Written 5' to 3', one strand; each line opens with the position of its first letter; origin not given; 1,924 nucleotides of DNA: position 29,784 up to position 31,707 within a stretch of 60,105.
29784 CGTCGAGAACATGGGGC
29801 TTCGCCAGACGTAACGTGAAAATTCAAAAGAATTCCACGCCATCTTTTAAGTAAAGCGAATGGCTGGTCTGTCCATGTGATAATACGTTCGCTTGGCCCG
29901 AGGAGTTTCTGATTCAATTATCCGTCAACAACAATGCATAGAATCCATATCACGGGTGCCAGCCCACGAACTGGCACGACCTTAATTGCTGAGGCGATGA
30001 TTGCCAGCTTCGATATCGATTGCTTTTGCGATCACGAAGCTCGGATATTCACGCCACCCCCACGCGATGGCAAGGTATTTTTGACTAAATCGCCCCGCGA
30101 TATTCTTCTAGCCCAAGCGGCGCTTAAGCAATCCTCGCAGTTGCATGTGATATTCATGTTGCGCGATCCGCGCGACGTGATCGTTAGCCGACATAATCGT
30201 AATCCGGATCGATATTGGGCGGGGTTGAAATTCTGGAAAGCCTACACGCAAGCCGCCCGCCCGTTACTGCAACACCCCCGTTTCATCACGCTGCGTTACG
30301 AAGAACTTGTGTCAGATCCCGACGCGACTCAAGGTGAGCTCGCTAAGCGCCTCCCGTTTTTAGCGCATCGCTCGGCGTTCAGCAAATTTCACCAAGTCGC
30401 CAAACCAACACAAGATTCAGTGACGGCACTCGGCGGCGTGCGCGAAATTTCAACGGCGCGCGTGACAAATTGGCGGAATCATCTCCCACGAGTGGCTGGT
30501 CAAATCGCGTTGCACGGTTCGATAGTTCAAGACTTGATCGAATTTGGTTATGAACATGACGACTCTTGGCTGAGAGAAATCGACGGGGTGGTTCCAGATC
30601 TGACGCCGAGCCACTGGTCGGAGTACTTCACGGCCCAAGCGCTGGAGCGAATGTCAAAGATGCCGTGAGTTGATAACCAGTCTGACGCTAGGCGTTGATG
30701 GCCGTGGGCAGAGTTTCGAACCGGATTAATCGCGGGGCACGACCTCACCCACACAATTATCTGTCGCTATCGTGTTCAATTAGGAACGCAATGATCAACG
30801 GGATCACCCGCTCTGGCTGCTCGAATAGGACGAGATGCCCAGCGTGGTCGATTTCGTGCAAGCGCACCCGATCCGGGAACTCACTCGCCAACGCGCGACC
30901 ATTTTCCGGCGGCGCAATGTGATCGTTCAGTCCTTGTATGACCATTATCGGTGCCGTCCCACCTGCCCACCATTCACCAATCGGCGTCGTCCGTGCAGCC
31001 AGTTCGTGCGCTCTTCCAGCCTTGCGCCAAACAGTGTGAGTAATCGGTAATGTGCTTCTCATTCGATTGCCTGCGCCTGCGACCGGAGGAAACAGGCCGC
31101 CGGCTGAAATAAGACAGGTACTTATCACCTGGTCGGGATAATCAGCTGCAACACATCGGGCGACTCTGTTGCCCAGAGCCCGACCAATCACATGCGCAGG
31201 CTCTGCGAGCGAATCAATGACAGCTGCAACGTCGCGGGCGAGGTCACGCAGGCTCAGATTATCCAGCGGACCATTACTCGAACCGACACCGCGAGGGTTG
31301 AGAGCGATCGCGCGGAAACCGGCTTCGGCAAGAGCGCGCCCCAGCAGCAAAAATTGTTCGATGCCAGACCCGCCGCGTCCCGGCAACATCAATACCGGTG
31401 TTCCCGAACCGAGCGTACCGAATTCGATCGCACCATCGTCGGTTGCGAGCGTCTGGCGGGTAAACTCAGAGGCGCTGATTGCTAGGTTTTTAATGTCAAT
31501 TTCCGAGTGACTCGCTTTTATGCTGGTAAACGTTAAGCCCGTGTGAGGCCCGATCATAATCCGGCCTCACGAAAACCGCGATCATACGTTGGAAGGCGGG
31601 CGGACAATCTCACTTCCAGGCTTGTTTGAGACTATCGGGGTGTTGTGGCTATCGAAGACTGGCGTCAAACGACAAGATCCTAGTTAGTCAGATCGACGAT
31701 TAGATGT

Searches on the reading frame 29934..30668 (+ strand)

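Call 9: search_protein_families(library=pfam, proteins=[window:29934-30668:+], max_evalue=0.001)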
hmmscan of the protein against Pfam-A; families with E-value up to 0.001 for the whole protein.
window:29934-30668:+ (244 aa): 2 families
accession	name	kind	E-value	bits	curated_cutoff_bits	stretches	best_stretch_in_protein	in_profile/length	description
PF13469.12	Sulfotransfer_3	-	1.1e-08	36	27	1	41-138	96-208/216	Sulfotransferase family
PF00685.33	Sulfotransfer_1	-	3.7e-05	23.7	22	0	67-137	88-176/255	Sulfotransferase domain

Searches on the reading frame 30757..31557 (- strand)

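Call 9: search_protein_families(library=pfam, proteins=[window:30757-31557:-], max_evalue=0.001)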
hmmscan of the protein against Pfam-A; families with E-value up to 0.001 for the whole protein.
window:30757-31557:- (266 aa): 3 families
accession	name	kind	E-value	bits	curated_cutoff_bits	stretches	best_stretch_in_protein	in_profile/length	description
PF00561.26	Abhydrolase_1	-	4.8e-22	79.2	25.8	2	54-160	2-107/245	alpha/beta hydrolase fold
PF12146.15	Hydrolase_4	-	1.5e-12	47.8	27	2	64-153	15-110/239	Serine aminopeptidase, S33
PF12697.13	Abhydrolase_6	-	7e-11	43.6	26.3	1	55-252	1-215/217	Alpha/beta hydrolase family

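Call 10: search_protein_families(library=ncbifam, proteins=[window:30757-31557:-], max_evalue=0.001)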
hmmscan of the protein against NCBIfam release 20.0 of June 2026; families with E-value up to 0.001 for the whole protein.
window:30757-31557:- (266 aa): 24 families
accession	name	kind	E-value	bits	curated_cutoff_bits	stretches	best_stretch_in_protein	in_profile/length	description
NF011457.0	PRK14875.1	equivalog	3.7e-20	72.2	307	2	28-157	106-236/372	acetoin dehydrogenase dihydrolipoyllysine-residue acetyltransferase subunit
NF051488.1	bifunc_PcaDC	exception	5.8e-20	71.8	390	2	79-161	37-120/375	bifunctional 3-oxoadipate enol-lactonase/4-carboxymuconolactone decarboxylase PcaDC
TIGR02427.1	protocat_pcaD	equivalog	1e-16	61.1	255.85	2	78-150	37-110/251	3-oxoadipate enol-lactonase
NF051487.1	bifunc_PcaCD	exception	1.4e-12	47.5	430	2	74-158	193-277/413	bifunctional 4-carboxymuconolactone decarboxylase/3-oxoadipate enol-lactonase PcaCD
NF050089.1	i_nPHAscl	equivalog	1.1e-11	44.4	300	1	79-152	43-117/288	intracellular short-chain-length polyhydroxyalkanoate depolymerase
TIGR02240.1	PHA_depoly_arom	equivalog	1.3e-10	41.1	250.6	2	196-262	202-266/276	poly(3-hydroxyalkanoate) depolymerase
TIGR03611.1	RutD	equivalog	1.5e-10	40.9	238.5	1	54-152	15-113/258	pyrimidine utilization protein D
TIGR03343.1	biphenyl_bphD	equivalog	1.5e-10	40.8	462.15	1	43-157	21-139/282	2-hydroxy-6-oxo-6-phenylhexa-2,4-dienoate hydrolase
NF052610.1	macro_16_ester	equivalog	1.7e-10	40.7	420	1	75-153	46-128/281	alpha/beta fold macrolide esterase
NF053684.1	esterase_mleBCA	exception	1.9e-08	33.8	570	1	75-169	46-139/281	BCA family alpha/beta fold macrolide esterase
NF053693.1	esterase_mleCBF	exception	2.1e-08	33.9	564.5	1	78-152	49-127/279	CBF family alpha/beta fold macrolide esterase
TIGR03056.1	bchO_mg_che_rel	equivalog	2.5e-08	33.3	172.55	0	52-143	28-119/278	alpha/beta fold hydrolase BchO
NF041759.1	mac_hydro_EstT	equivalog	4.8e-08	32.5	450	1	74-154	44-128/278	macrolide hydrolase EstT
NF045632.1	hydroxlase_HsaD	equivalog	6.9e-08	31.8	400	1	48-155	28-140/290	4,5:9,10-diseco-3-hydroxy-5,9,17-trioxoandrosta-1(10),2-diene-4-oate hydrolase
TIGR01738.1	bioH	equivalog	4.6e-07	29.7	206.95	0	90-153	40-99/245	pimeloyl-ACP methyl ester esterase BioH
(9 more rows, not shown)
